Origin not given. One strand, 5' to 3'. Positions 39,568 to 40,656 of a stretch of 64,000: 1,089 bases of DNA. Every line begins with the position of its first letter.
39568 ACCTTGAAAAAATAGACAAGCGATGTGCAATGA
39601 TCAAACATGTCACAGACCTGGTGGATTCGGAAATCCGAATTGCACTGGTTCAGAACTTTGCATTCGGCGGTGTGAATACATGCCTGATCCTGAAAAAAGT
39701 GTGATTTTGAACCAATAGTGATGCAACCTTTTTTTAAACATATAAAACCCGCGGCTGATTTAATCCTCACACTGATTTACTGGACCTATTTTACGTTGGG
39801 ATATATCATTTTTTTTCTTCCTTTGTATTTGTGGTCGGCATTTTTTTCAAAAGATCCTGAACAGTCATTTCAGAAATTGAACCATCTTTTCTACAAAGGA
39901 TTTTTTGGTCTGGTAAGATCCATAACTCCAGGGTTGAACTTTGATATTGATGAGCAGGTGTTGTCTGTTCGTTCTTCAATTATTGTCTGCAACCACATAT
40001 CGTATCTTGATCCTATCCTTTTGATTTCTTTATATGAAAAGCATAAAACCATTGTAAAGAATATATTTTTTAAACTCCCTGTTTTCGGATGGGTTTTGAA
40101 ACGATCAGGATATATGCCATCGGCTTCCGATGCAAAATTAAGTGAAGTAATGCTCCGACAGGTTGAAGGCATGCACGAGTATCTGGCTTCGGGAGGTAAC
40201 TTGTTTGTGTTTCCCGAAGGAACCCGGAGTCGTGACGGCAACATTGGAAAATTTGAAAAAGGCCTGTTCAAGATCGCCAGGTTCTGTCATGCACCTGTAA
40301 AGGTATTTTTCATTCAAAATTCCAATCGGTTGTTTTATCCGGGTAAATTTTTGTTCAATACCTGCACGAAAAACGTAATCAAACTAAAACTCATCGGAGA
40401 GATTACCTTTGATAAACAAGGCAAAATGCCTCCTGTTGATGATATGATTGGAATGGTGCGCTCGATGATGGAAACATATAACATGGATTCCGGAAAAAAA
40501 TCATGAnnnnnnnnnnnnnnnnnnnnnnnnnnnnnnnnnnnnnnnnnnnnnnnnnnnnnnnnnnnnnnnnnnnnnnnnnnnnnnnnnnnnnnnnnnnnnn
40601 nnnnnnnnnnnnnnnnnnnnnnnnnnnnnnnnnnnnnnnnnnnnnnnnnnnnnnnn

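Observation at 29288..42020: Abridged aryl-polyene/xanthomonadin-like lipid cluster with a FakA/DegV-type activator and a B12-radical SAM enzyme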

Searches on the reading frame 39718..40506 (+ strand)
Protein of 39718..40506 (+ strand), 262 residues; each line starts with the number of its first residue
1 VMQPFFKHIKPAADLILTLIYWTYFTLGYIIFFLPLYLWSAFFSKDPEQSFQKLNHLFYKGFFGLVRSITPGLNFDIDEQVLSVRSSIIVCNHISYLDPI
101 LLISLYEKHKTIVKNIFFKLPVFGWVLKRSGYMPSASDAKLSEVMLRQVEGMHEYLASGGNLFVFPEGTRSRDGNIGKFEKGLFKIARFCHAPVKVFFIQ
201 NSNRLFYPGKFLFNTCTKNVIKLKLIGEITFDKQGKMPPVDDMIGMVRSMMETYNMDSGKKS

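Call 3: search_protein_families(library=pfam, proteins=[window:39718-40506:+], max_evalue=0.01)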
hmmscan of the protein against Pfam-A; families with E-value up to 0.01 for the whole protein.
window:39718-40506:+ (262 aa): 1 family
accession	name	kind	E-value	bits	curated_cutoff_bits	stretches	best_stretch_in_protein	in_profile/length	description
PF01553.26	Acyltransferase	-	3e-20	72.8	23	1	79-194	8-126/132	Acyltransferase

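Call 6: search_protein_families(library=ncbifam, proteins=[window:39718-40506:+], max_evalue=0.001)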
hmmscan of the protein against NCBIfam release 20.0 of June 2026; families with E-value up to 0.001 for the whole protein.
window:39718-40506:+ (262 aa): 5 families
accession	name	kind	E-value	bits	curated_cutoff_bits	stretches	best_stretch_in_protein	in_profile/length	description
TIGR00530.1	AGP_acyltrn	subfamily_domain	7.7e-18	64.5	102.95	1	81-194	12-124/130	1-acylglycerol-3-phosphate O-acyltransferase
NF006386.0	PRK08633.1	equivalog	3.2e-12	45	1221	1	86-200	442-552/1147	acyl-[ACP]--phospholipid O-acyltransferase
NF052553.1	LyOrLpactfOlsABRUA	equivalog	1.3e-06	27.8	300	1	71-188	51-165/263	lyso-ornithine lipid O-acyltransferase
NF052552.1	LyOrLpactfOlsARHOCB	equivalog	5.9e-05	22.2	300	1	86-192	87-188/271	lyso-ornithine lipid O-acyltransferase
NF005291.0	PRK06814.1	equivalog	0.00041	18.4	1349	1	84-193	453-557/1140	acyl-[ACP]--phospholipid O-acyltransferase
